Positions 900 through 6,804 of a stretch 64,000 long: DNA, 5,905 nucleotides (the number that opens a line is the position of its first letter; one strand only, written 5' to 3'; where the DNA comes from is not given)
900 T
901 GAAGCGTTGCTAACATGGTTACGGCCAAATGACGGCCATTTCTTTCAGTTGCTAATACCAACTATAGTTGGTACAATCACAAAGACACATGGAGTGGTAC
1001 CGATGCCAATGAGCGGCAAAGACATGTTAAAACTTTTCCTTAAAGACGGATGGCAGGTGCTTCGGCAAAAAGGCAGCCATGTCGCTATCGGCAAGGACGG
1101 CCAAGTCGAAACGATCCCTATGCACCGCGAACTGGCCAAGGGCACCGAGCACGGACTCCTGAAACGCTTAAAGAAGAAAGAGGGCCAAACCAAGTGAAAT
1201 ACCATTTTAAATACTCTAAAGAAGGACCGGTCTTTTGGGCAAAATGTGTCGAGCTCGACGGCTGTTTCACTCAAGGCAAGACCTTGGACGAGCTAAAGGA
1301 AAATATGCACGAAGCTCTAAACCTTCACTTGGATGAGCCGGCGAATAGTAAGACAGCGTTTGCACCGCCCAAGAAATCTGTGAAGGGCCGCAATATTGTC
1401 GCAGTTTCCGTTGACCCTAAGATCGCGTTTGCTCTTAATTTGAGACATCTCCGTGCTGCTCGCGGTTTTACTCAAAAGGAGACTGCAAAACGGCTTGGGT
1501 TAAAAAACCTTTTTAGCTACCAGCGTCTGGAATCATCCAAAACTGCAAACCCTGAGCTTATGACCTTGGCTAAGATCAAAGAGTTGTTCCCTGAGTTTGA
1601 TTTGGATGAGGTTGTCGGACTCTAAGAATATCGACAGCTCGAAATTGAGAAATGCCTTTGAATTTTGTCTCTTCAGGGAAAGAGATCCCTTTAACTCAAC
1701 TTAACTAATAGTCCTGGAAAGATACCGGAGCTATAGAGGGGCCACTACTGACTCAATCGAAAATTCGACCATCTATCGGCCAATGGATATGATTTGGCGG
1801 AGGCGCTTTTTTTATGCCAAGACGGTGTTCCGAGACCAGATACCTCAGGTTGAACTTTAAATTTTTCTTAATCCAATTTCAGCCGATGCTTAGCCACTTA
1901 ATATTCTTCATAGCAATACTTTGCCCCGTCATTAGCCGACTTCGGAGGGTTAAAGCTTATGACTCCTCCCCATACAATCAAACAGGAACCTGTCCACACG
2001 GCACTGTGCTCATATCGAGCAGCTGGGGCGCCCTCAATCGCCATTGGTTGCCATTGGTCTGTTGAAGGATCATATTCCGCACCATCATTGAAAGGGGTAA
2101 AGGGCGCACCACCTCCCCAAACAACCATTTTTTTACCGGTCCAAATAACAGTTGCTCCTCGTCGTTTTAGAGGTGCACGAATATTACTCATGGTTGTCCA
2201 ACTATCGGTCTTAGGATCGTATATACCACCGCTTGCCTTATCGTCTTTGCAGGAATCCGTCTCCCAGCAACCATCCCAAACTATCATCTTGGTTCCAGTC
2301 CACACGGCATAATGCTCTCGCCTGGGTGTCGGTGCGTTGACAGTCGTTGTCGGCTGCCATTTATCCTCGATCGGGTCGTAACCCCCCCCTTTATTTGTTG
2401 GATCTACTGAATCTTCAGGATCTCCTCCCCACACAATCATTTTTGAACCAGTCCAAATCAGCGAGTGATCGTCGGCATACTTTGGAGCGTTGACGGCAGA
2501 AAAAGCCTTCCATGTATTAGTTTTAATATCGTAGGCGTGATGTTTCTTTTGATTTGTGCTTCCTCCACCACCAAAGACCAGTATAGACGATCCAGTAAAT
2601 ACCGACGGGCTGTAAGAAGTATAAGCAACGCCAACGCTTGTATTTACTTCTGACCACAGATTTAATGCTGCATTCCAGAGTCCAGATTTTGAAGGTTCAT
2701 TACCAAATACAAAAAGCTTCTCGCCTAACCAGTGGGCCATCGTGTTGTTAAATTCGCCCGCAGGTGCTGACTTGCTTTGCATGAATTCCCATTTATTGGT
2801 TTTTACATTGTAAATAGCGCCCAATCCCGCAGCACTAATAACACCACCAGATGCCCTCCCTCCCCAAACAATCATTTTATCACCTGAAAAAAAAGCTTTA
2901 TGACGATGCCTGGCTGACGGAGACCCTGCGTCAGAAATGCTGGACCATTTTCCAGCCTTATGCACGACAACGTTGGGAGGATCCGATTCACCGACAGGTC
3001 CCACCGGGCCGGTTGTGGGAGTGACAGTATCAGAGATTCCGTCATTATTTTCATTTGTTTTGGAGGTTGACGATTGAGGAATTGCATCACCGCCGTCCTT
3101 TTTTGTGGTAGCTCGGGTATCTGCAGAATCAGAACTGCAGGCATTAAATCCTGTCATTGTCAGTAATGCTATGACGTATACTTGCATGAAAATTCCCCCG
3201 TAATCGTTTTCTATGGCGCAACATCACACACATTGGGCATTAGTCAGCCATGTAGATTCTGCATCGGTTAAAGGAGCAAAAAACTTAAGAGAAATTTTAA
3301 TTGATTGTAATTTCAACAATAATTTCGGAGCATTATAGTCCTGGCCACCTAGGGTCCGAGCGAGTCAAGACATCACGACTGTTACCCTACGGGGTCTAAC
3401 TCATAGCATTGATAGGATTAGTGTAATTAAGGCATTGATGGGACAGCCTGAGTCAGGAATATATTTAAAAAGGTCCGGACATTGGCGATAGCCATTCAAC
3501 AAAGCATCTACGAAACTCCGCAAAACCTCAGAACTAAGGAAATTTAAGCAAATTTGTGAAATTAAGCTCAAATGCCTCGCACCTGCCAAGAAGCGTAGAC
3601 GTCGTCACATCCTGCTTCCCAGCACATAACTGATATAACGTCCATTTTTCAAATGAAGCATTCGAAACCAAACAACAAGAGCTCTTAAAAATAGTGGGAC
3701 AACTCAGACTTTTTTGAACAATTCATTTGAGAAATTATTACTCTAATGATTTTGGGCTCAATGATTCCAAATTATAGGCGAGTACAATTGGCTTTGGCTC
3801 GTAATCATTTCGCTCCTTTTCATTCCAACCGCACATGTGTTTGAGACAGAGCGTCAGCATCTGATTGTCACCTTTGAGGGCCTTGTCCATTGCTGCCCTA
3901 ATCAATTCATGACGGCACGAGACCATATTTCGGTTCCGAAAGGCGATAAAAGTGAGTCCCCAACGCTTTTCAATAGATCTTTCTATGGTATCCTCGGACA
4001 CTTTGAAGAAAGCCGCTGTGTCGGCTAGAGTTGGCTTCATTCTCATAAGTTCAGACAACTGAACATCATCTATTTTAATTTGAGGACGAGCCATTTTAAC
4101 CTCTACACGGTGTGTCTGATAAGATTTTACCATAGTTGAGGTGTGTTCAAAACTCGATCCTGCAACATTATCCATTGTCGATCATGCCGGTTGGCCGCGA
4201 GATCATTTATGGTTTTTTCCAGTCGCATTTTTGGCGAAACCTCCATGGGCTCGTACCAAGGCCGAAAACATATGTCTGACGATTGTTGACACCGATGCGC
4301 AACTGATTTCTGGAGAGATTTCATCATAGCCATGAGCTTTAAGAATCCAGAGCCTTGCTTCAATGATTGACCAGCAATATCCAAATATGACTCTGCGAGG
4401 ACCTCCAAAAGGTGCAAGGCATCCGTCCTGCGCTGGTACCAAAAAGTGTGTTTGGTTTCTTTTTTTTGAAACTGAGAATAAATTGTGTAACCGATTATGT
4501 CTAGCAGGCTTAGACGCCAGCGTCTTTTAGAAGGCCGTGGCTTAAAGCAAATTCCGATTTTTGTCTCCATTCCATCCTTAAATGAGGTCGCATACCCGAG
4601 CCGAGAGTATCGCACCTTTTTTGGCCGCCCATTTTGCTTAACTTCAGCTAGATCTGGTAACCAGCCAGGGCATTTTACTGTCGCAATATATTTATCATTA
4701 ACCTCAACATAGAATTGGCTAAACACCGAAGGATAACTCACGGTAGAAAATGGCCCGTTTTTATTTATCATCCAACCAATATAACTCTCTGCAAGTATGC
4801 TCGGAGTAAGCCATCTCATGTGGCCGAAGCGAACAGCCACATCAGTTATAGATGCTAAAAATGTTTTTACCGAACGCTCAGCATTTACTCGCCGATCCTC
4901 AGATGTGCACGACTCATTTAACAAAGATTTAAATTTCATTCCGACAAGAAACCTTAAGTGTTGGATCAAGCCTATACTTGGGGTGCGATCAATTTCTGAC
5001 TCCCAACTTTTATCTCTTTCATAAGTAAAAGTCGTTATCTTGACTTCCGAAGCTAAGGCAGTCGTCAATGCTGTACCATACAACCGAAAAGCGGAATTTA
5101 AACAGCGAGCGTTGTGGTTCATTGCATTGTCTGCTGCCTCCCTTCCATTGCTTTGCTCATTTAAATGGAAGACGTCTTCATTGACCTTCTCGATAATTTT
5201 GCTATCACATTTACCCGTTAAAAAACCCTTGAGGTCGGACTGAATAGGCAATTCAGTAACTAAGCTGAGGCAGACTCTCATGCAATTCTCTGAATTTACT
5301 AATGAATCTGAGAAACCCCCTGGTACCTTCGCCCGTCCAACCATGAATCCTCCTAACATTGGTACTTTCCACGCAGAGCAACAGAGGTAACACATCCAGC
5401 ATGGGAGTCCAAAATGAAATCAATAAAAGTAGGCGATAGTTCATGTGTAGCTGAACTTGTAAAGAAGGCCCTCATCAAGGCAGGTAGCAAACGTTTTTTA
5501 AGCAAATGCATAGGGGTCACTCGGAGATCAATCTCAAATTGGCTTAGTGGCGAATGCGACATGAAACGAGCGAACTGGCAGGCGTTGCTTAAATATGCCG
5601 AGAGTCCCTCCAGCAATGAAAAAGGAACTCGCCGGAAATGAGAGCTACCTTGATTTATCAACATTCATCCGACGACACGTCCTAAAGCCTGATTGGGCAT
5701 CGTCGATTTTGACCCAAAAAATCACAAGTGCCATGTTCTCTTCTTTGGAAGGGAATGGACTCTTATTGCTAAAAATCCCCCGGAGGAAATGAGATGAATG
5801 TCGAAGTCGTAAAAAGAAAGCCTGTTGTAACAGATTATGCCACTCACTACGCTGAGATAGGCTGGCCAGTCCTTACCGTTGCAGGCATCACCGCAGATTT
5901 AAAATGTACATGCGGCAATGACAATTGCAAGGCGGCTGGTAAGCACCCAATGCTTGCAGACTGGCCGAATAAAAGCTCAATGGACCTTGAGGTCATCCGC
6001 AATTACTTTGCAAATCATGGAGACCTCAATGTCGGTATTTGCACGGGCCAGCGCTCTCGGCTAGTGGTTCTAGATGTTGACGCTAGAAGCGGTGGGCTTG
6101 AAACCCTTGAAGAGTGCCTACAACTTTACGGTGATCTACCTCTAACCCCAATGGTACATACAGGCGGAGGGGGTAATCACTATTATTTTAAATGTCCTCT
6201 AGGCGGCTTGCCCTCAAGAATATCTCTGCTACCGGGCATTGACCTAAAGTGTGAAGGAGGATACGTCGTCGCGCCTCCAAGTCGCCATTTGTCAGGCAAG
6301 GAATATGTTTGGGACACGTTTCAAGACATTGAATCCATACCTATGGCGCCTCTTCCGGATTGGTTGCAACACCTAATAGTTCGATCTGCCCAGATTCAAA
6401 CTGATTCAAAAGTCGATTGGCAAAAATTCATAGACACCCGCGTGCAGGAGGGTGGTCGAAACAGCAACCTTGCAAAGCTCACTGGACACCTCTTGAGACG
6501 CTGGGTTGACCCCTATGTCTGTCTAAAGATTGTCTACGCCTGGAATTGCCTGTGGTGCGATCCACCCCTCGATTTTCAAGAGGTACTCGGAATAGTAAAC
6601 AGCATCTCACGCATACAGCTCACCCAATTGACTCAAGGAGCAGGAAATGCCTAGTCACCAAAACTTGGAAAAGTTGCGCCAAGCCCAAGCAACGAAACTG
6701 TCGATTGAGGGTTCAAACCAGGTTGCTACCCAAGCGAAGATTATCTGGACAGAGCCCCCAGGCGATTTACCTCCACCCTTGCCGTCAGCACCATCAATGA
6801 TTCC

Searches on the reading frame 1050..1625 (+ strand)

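Call 15: search_protein_families(library=pfam, proteins=[window:1050-1625:+], max_evalue=0.001)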
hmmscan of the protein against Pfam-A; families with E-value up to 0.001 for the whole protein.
window:1050-1625:+ (191 aa): 4 families
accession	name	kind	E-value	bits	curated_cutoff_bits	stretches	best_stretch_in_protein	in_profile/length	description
PF15919.11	HicB_lk_antitox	-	0.00016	22.2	27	1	68-107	19-58/123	HicB_like antitoxin of bacterial toxin-antitoxin system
PF13560.12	HTH_31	-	0.00019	22.1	27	1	127-168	2-42/64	Helix-turn-helix domain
PF01381.28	HTH_3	-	0.00038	20.9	23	0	131-180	1-48/55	Helix-turn-helix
PF21748.3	UPF0150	-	0.00059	20.1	27.3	0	53-94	12-53/64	UPF0150-like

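Call 64: search_protein_families(library=padloc, proteins=[window:1050-1625:+], max_evalue=0.001)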
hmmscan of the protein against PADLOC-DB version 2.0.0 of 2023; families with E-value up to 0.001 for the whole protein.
window:1050-1625:+ (191 aa): 1 family
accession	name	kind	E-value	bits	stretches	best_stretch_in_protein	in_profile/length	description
PDLC04142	capH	-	0.00012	21.1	1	126-178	6-56/103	capH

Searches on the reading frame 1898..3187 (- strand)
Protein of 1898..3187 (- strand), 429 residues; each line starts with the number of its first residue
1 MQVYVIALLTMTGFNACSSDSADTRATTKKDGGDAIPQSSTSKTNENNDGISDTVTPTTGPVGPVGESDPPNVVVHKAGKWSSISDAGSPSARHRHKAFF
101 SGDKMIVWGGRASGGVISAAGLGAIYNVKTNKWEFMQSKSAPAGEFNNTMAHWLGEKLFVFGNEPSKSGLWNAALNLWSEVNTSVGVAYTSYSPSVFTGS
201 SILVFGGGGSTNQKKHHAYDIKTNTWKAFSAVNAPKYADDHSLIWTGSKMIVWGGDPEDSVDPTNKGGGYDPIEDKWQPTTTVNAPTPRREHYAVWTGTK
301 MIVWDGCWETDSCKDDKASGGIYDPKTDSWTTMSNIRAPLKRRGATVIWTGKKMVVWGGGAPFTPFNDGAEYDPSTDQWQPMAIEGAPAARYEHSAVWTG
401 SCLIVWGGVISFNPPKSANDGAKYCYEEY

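Call 15: search_protein_families(library=pfam, proteins=[window:1898-3187:-], max_evalue=0.001)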
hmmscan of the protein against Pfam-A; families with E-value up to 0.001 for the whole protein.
window:1898-3187:- (429 aa): 9 families
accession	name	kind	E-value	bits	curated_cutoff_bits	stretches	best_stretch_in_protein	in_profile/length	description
PF24681.1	Kelch_KLHDC2_KLHL20_DRC7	-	2.8e-39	135.1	50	3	174-337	34-198/221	KLHDC2/KLHL20/DRC7 Kelch-repeats domain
PF24981.1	Beta-prop_ATRN-LZTR1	-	4.1e-33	115.3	50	3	125-359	19-279/289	Attractin/LZTR1 beta-propeller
PF25210.1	Kelch_FKB95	-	4e-13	50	70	1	284-403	75-178/268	FKB95, Kelch-repeats domain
PF01344.31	Kelch_1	-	7.3e-10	38.6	20.1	0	191-227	3-40/46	Kelch motif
PF13964.12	Kelch_6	-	7.7e-10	38.9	25.3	0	192-227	4-41/50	Kelch motif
PF13854.13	Kelch_HCF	-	1.9e-09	37.7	113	0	81-162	4-83/345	Host cell factor, Kelch-repeats domain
PF13415.12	Kelch_3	-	8.3e-09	35.8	22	0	199-227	1-31/48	Galactose oxidase, central domain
PF07646.21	Kelch_2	-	1.2e-07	31.7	21.3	0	93-137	2-45/48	Kelch motif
PF13418.12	Kelch_4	-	1.4e-05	25.4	21.6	0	200-227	13-42/49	Galactose oxidase, central domain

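Call 64: search_protein_families(library=padloc, proteins=[window:1898-3187:-], max_evalue=0.001)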
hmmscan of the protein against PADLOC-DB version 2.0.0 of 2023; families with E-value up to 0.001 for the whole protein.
window:1898-3187:- (429 aa): 0 families

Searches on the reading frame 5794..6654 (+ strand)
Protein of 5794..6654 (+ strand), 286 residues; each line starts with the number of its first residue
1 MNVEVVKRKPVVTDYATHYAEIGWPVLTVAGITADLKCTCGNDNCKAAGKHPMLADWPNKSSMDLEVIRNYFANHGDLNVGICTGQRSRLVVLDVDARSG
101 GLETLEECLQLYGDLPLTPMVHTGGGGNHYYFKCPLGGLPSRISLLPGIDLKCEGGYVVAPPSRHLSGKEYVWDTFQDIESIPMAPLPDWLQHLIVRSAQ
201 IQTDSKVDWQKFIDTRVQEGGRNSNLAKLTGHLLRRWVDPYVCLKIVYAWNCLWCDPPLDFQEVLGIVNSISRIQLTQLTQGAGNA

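Call 15: search_protein_families(library=pfam, proteins=[window:5794-6654:+], max_evalue=0.001)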
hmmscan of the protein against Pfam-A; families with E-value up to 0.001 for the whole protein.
window:5794-6654:+ (286 aa): 2 families
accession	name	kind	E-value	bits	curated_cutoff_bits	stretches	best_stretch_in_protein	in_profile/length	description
PF09250.16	Prim-Pol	-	8e-37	127.6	22.8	1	16-190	1-158/158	Bifunctional DNA primase/polymerase, N-terminal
PF08708.16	PriCT_1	-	5.1e-10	39.2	21.1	1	216-273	7-63/67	Primase C terminal 1 (PriCT-1)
